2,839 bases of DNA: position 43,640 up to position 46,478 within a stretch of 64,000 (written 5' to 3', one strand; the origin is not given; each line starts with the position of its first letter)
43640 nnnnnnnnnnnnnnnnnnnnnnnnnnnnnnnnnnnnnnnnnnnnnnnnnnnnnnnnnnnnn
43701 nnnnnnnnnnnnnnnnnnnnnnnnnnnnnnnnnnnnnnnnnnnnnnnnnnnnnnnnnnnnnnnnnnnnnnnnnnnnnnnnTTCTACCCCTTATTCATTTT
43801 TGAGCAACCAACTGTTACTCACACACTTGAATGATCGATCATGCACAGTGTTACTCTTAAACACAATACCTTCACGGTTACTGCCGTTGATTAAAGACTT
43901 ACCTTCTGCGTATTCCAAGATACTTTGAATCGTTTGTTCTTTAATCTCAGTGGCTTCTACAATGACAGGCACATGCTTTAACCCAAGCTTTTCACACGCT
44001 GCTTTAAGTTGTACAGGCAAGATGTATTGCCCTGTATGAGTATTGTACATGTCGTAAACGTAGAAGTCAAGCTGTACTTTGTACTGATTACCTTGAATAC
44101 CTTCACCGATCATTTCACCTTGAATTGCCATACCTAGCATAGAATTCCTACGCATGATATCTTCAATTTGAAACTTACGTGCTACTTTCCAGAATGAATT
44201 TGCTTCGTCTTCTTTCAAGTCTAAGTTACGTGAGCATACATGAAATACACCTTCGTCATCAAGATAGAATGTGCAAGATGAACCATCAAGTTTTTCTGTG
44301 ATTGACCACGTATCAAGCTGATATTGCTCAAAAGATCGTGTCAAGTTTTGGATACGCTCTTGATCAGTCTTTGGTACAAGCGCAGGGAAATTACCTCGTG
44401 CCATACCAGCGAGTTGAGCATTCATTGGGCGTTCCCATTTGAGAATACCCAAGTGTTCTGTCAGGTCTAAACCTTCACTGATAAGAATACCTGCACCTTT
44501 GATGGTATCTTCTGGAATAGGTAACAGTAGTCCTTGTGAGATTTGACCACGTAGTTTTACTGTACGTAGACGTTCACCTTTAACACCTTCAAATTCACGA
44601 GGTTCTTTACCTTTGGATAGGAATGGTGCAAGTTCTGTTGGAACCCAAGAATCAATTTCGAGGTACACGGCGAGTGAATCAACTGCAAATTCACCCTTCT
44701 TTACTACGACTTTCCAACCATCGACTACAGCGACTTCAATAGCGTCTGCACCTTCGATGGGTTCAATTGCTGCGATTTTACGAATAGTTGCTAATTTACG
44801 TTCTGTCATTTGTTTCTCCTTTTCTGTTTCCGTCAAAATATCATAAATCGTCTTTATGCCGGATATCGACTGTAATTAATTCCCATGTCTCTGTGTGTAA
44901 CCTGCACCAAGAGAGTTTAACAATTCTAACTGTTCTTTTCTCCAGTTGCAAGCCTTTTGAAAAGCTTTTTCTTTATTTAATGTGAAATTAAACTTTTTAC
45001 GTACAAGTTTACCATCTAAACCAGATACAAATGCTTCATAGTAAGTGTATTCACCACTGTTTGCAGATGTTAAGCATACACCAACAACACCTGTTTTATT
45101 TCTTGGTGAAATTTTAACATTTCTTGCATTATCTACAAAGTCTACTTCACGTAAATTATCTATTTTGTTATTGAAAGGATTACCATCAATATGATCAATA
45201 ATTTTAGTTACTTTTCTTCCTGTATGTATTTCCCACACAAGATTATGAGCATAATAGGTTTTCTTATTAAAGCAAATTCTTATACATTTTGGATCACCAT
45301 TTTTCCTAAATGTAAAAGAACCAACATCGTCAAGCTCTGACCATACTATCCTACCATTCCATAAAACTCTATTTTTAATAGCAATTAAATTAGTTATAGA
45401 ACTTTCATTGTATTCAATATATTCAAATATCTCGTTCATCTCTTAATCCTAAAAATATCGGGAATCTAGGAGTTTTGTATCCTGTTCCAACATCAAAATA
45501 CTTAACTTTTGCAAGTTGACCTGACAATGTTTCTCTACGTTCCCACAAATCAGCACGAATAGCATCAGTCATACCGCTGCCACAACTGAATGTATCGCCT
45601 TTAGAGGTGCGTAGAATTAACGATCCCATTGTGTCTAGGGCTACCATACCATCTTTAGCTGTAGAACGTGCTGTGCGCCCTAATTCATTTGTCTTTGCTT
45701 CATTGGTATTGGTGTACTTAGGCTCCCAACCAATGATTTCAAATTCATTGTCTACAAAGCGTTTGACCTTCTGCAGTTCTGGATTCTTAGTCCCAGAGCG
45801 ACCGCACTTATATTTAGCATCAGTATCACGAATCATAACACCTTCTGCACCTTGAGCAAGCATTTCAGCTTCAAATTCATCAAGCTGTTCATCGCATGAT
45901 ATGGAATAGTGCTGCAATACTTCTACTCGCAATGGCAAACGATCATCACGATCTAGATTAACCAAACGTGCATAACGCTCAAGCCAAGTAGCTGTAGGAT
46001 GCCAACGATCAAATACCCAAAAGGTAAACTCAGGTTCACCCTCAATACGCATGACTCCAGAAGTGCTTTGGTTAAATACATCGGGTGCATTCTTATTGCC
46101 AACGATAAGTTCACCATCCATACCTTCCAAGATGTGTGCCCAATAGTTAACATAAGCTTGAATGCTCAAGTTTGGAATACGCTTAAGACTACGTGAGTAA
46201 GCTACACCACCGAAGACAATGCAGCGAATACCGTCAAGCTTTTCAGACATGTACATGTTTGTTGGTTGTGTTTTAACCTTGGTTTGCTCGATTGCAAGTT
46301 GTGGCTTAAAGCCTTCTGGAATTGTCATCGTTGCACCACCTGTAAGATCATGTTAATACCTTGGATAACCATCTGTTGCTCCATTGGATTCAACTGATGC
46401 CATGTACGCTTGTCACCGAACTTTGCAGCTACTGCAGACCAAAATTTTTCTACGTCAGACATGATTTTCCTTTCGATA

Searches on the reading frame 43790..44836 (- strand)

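Call 75: search_protein_families(library=pfam, proteins=[window:43790-44836:-], max_evalue=0.001)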
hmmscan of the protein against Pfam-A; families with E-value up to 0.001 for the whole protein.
window:43790-44836:- (348 aa): 2 families
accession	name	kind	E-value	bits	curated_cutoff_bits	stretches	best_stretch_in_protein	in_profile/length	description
PF21189.3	PHA02142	-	6.7e-30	103.8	27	1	15-107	1-92/92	PHA02142 OB-fold domain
PF09414.15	RNA_ligase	-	1.3e-29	104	27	1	176-339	2-171/171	RNA ligase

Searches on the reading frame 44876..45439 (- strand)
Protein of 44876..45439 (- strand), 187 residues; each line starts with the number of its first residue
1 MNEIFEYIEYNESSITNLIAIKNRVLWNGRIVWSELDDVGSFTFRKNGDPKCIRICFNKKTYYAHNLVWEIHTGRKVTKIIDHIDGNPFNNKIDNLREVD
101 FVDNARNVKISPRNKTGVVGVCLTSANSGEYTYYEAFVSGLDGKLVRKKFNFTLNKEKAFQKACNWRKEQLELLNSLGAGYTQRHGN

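Call 21: search_protein_families(library=ncbifam, proteins=[window:44876-45439:-], max_evalue=1)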
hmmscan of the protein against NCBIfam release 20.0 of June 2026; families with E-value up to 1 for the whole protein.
window:44876-45439:- (187 aa): 0 families

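Call 75: search_protein_families(library=pfam, proteins=[window:44876-45439:-], max_evalue=0.001)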
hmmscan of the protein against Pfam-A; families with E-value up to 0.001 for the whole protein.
window:44876-45439:- (187 aa): 1 family
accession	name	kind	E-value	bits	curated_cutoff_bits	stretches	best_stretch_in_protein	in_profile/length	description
PF13392.12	HNH_3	-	1.8e-11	43.9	24.8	1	62-100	1-40/46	HNH endonuclease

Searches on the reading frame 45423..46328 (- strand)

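Call 75: search_protein_families(library=pfam, proteins=[window:45423-46328:-], max_evalue=0.001)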
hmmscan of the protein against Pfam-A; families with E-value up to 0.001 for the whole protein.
window:45423-46328:- (301 aa): 3 families
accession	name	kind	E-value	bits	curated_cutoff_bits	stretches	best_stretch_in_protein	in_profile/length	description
PF01068.26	DNA_ligase_A_M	-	9.3e-11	42.2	26.2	1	13-179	10-197/204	ATP dependent DNA ligase domain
PF14743.12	DNA_ligase_OB_2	-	1e-10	41.9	28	1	232-296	8-66/66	DNA ligase OB-like domain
PF09414.15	RNA_ligase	-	4.8e-05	24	27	1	26-177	4-165/171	RNA ligase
